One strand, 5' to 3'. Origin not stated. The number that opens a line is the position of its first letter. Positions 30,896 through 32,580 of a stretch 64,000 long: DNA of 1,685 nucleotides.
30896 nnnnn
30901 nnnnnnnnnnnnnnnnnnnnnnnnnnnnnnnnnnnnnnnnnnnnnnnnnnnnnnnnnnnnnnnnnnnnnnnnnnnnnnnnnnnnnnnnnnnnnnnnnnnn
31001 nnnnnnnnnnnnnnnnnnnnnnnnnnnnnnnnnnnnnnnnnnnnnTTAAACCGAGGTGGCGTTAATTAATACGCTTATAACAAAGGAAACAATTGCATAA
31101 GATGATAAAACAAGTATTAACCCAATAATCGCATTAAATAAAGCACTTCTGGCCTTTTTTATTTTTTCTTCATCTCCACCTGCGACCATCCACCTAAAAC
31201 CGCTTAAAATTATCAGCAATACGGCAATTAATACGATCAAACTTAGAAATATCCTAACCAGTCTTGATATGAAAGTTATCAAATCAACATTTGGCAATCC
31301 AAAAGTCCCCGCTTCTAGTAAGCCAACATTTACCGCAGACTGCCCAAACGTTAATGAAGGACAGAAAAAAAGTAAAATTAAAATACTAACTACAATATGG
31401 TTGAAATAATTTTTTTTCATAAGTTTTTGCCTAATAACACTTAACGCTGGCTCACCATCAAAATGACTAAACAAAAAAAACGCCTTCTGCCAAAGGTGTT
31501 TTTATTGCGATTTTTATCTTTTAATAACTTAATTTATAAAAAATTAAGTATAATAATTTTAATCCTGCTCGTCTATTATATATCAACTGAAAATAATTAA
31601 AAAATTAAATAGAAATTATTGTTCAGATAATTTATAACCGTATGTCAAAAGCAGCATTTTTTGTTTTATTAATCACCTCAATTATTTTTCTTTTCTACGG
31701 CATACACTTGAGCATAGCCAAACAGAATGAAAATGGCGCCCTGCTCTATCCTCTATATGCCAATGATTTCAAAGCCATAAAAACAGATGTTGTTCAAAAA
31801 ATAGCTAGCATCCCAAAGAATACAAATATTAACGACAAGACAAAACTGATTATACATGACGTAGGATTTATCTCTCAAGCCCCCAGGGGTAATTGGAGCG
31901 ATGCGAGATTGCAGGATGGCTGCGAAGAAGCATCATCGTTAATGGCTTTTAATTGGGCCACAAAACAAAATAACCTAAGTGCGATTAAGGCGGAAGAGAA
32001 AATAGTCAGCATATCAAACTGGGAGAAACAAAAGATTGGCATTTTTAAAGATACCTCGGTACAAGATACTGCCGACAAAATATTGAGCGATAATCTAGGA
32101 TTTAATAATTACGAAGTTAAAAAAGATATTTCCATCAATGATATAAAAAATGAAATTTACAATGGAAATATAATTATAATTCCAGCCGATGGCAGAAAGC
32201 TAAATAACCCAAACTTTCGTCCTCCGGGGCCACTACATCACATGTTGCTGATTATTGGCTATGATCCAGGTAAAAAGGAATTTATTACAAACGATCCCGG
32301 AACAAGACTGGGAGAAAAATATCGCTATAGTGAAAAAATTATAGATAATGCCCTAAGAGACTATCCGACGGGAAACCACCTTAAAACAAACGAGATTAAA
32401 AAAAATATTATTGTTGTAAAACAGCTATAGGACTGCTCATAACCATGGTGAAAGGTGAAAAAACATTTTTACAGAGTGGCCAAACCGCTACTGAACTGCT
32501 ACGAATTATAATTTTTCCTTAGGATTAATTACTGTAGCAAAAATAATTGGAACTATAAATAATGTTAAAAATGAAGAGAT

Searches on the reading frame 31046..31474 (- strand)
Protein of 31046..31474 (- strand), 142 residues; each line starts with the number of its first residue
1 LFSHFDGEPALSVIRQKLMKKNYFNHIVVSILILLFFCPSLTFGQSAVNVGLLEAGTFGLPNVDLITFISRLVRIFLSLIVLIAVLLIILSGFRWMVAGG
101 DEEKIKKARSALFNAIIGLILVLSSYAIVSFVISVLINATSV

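Call 10: search_protein_families(library=pfam, proteins=[window:31046-31474:-], max_evalue=0.01)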
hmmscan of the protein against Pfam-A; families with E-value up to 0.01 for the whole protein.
window:31046-31474:- (142 aa): 4 families
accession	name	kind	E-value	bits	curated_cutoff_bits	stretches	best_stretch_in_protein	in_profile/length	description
PF18895.5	T4SS_pilin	-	2.7e-11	43.8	26.6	1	67-132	7-71/71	Type IV secretion system pilin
PF19607.4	DUF6112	-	0.0003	21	25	1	66-135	13-84/88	Family of unknown function (DUF6112)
PF04956.18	TrbC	-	0.0013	19.4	27.9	1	22-131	10-97/98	TrbC/VIRB2 pilin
PF05987.18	DUF898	-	0.0054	16.3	28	1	21-139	129-247/336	Bacterial protein of unknown function (DUF898)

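Call 12: find_encoding_contigs(protein=window:31046-31474:-, flank=3000, max_places=10)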
Protein window:31046-31474:- (142 aa): no gene with exactly this product is on record in the collection.

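Call 15: find_homologous_proteins(query=window:31046-31474:-, max_evalue=0.00001)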
Query window:31046-31474:- (142 aa): 7 proteins with E <= 0.00001 among 434 candidates.
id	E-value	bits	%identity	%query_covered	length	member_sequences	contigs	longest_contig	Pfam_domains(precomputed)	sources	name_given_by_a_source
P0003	2.0e-66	240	100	87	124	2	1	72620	PF18895.6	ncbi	ncbi:MAG: hypothetical protein WCV92_01310 [Candidatus Buchananbacteria bacterium]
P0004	1.5e-36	143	63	87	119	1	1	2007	PF18895.6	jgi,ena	-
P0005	3.8e-36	142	60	87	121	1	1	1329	PF18895.6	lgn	-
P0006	6.1e-24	102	44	51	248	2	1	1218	PF18895.6,PF02322.21,PF27259.1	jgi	-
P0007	1.5e-10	59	39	58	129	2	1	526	PF18895.6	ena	-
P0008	6.3e-9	54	38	58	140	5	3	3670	PF18895.6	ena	-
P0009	8.7e-9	53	53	30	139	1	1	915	PF18895.6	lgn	-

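Call 16: find_encoding_contigs(protein=P0004, flank=3000)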
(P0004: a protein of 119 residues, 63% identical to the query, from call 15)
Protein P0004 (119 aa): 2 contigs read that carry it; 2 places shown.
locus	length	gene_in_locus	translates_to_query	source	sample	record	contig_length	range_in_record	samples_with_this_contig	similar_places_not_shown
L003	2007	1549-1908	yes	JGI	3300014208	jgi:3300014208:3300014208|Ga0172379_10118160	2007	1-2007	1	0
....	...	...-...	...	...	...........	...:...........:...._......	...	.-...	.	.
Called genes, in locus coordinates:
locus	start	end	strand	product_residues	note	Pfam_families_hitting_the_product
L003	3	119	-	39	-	?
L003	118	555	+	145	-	PF07907:YibE_F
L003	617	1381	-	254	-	PF13529:Peptidase_C39_2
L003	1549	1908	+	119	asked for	PF18895:T4SS_pilin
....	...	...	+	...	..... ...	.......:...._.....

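Call 17: find_encoding_contigs(protein=P0005, flank=3000)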
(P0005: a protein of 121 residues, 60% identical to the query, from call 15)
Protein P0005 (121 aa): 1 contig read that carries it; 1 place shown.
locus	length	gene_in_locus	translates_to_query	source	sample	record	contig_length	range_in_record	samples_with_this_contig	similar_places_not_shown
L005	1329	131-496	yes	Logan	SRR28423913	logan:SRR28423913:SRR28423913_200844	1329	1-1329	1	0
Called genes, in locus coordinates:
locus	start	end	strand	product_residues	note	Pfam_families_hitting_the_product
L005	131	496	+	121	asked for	PF18895:T4SS_pilin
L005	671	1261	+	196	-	PF02469:Fasciclin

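Call 26: find_related_loci(query=A2, collection=genome_contigs, flank=1500)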
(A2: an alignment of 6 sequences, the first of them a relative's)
Query A2 (124 aa) in genome_contigs; peptide patterns used: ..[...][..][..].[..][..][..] (x = any residue, [..] = any of these).
599 stretches matched a pattern (row limit reached: there are more); 580 encode a relative of the query (tblastn E <= 1e-3); the best 80 are kept; 80 distinct loci.
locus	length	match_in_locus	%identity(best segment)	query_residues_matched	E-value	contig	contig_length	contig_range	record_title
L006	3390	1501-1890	43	1-122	9e-30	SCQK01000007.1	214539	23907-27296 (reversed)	MAG: Patescibacteria group bacterium isolate DP16D_bin.9 DP16D_bin.9-53158, whole genome shotgun sequence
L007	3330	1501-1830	49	17-123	3e-27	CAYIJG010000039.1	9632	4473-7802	MAG TPA_asm: uncultured Gammaproteobacteria bacterium isolate ERP119705_co24_1001 genome assembly, contig: NODE_10232_le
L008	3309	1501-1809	46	22-124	3e-27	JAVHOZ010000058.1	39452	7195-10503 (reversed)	MAG: Candidatus Magasanikbacteria bacterium isolate WB02no2_37_9 NODE_399_length_39452_cov_5.515065, whole genome shotgu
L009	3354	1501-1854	48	12-123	4e-27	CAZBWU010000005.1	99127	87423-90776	MAG TPA_asm: uncultured Gammaproteobacteria bacterium isolate SRP219642_co6_52 genome assembly, contig: NODE_91_length_9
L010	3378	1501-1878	40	1-123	6e-27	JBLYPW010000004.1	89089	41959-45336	MAG: Candidatus Komeilibacteria bacterium isolate KTG4t2parc2 KTG4t2parc2_contig_4, whole genome shotgun sequence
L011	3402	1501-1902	40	1-123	9e-27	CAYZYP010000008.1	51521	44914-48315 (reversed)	MAG TPA_asm: uncultured Gammaproteobacteria bacterium isolate SRP062349_co5_339 genome assembly, contig: NODE_126_length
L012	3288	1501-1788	50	29-123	2e-26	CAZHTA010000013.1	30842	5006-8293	MAG TPA_asm: uncultured Gammaproteobacteria bacterium isolate SRP272421_co2_50 genome assembly, contig: NODE_3331_length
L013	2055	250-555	41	21-123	9e-26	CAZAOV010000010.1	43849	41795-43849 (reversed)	MAG TPA_asm: uncultured Gammaproteobacteria bacterium isolate SRP141376_co3_225 genome assembly, contig: NODE_2108_lengt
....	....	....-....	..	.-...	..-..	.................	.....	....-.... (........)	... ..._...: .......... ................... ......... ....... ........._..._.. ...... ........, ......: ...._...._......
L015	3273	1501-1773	51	31-121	2e-25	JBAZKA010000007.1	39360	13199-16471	MAG: Patescibacteria group bacterium isolate SO_2017_LW4_132 scaffold_2381_c1_LW137-91_2017, whole genome shotgun sequen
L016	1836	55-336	49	27-119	1e-25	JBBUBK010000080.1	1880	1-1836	MAG: Patescibacteria group bacterium isolate H52-bin026_1 H52_bin026_1_000000000080, whole genome shotgun sequence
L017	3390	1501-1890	41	1-122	4e-25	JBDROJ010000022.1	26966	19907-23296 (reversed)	MAG: bacterium isolate MEGAHIT-group-1.947 k141_9223171, whole genome shotgun sequence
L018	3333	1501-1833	45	9-123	9e-25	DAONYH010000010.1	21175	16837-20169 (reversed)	MAG TPA_asm: bacterium isolate AMR_MDS_4127 NODE_3286_length_21175_cov_12.730350, whole genome shotgun sequence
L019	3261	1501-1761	51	37-123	1e-24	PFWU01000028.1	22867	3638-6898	MAG: Candidatus Uhrbacteria bacterium CG_4_9_14_3_um_filter_50_9 CG_4_9_14_3_um_filter_150_scaffold_3581_c, whole genome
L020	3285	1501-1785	48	28-121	1e-24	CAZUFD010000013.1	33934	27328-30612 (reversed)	MAG TPA_asm: uncultured Gammaproteobacteria bacterium isolate SRP269290_co6_41 genome assembly, contig: NODE_401_length_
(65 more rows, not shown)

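Call 31: find_related_loci(query=A3, collection=metagenome_contigs, flank=1500)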
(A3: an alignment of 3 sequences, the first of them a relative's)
Query A3 (124 aa) in metagenome_contigs; peptide patterns used: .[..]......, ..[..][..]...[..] (x = any residue, [..] = any of these).
324 stretches matched a pattern; 10 encode a relative of the query (tblastn E <= 1e-3); 10 distinct loci.
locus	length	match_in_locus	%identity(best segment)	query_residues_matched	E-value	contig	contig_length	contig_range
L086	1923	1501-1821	68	17-123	1e-39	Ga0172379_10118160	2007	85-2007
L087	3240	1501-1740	51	40-119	4e-24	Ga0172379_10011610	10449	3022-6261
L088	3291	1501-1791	42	27-123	2e-19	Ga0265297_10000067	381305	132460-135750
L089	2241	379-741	35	3-122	2e-18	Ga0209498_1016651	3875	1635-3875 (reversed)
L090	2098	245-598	34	3-123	8e-18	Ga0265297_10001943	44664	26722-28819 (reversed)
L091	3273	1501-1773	41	27-118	9e-15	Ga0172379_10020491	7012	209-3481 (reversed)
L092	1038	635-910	36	26-124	2e-13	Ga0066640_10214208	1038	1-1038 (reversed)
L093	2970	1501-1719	36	42-114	9e-13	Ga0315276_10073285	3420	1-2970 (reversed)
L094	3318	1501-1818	30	6-118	2e-8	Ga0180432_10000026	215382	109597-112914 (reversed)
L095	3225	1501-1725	35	55-118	2e-6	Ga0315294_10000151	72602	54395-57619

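Call 55: find_encoding_contigs(protein=P0008, flank=3000, max_places=3)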
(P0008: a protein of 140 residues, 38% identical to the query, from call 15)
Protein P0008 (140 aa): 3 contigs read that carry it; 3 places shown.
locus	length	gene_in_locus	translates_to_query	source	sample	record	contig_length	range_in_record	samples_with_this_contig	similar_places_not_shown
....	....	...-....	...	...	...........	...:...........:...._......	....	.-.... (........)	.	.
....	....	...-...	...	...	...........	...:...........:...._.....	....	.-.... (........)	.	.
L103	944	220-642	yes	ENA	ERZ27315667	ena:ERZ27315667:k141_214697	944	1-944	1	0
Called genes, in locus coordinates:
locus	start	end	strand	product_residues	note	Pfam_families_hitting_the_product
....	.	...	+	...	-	?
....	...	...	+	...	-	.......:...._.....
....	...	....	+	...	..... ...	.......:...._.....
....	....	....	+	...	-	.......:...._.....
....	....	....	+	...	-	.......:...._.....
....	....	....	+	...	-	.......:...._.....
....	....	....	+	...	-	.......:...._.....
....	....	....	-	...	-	?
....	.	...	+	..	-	?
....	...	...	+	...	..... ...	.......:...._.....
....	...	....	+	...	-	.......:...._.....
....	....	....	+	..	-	?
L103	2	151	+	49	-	?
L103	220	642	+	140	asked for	PF18895:T4SS_pilin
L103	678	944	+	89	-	?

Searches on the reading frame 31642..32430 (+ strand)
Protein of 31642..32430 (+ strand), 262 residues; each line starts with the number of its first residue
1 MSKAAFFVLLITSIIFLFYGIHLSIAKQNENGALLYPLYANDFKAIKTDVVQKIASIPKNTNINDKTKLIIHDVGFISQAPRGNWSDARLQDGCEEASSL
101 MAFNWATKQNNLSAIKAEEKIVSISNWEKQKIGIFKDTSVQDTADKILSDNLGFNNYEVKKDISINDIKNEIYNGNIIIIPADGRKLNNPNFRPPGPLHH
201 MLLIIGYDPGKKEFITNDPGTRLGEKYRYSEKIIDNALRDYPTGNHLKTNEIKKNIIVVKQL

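Call 10: search_protein_families(library=pfam, proteins=[window:31642-32430:+], max_evalue=0.01)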
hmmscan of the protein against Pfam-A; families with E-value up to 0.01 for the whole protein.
window:31642-32430:+ (262 aa): 1 family
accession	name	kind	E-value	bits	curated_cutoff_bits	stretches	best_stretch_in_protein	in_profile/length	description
PF13529.12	Peptidase_C39_2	-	1.6e-07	32.4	24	1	73-219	2-142/143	Peptidase_C39 like family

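Call 37: find_homologous_proteins(query=window:31642-32430:+, max_evalue=1e-10)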
Query window:31642-32430:+ (262 aa): 541 proteins with E <= 1e-10 among 1328 candidates; the best 120 are listed.
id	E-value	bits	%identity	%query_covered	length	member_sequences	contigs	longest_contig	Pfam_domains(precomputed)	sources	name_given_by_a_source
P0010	1.8e-170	583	100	100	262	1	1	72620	PF13529.14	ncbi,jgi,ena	ncbi:MAG: C39 family peptidase [Candidatus Buchananbacteria bacterium]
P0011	4.9e-74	267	58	78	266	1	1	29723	PF13529.14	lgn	-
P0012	2.1e-73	265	48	100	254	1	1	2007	PF13529.14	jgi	-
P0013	1.5e-70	256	49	98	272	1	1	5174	PF13529.14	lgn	-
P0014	8.6e-68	247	55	83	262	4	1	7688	PF13529.14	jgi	-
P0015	2.3e-62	229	45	96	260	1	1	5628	PF13529.14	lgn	-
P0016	2.4e-62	229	55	74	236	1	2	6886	PF13529.14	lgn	-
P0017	4.0e-62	228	44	99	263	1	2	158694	PF13529.14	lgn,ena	-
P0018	4.8e-62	228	55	77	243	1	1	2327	PF13529.14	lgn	-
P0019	1.2e-61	226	54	69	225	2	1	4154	PF13529.14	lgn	-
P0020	1.5e-61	226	51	82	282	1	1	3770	PF13529.14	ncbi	-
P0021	1.9e-61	226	50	79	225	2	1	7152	PF13529.14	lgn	-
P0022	2.1e-61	226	52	82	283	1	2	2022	PF13529.14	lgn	-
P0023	5.1e-61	224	53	73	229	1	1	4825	PF13529.14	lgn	-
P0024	6.9e-61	224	56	73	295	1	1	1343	PF13529.14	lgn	-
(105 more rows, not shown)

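Call 38: find_encoding_contigs(protein=P0011, flank=3000, max_places=3)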
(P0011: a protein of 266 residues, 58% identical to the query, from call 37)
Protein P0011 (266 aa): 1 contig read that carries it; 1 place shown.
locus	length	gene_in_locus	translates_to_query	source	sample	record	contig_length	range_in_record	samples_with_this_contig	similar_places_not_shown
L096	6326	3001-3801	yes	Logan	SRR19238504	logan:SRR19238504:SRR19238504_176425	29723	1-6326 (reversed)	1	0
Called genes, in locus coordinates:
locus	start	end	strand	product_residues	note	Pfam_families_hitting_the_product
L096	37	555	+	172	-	PF04542:Sigma70_r2, PF08281:Sigma70_r4_2, PF04545:Sigma70_r4 (weak)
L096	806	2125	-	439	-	PF08014:MATCAP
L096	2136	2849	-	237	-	PF02535:Zip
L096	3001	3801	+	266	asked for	PF13529:Peptidase_C39_2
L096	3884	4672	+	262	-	PF07826:IMP_cyclohyd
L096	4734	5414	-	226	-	PF00188:CAP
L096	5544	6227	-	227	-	PF23477:zf_Tbcl_2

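Call 39: find_encoding_contigs(protein=P0013, flank=3000, max_places=3)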
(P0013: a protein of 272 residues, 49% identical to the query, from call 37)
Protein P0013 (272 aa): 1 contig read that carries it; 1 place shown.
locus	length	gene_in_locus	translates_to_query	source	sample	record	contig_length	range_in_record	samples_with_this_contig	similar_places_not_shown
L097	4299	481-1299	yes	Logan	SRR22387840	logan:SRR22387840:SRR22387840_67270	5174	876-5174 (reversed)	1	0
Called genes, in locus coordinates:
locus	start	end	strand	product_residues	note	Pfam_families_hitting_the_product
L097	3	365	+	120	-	?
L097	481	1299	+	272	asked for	PF13529:Peptidase_C39_2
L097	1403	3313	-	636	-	-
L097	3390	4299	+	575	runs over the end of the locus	PF02516:STT3 (weak), PF13231:PMT_2 (weak)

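Call 40: find_encoding_contigs(protein=P0014, flank=3000, max_places=3)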
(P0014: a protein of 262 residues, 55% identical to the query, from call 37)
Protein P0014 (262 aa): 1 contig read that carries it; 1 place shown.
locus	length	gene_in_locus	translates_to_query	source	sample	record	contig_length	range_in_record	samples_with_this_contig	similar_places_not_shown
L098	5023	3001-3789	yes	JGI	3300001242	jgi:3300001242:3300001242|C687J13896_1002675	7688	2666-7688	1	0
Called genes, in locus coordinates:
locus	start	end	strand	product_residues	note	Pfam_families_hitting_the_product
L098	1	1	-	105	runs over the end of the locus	PF07883:Cupin_2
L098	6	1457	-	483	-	PF03193:RsgA_GTPase (faint), PF00005:ABC_tran, PF02463:SMC_N (faint), PF13191:AAA_16 (faint), PF13401:AAA_22 (faint), PF13555:AAA_29 (faint), PF20720:nSTAND3 (faint), PF00005:ABC_tran, +2 more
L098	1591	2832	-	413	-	PF00070:Pyr_redox (faint), PF00890:FAD_binding_2 (weak), PF01134:GIDA (weak), PF03486:HI0933_like, PF07992:Pyr_redox_2 (weak), PF12831:FAD_oxidored, PF13450:NAD_binding_8 (weak), PF22780:HI0933_like_1st, +3 more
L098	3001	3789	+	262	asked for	PF13529:Peptidase_C39_2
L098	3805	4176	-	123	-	-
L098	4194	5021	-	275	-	?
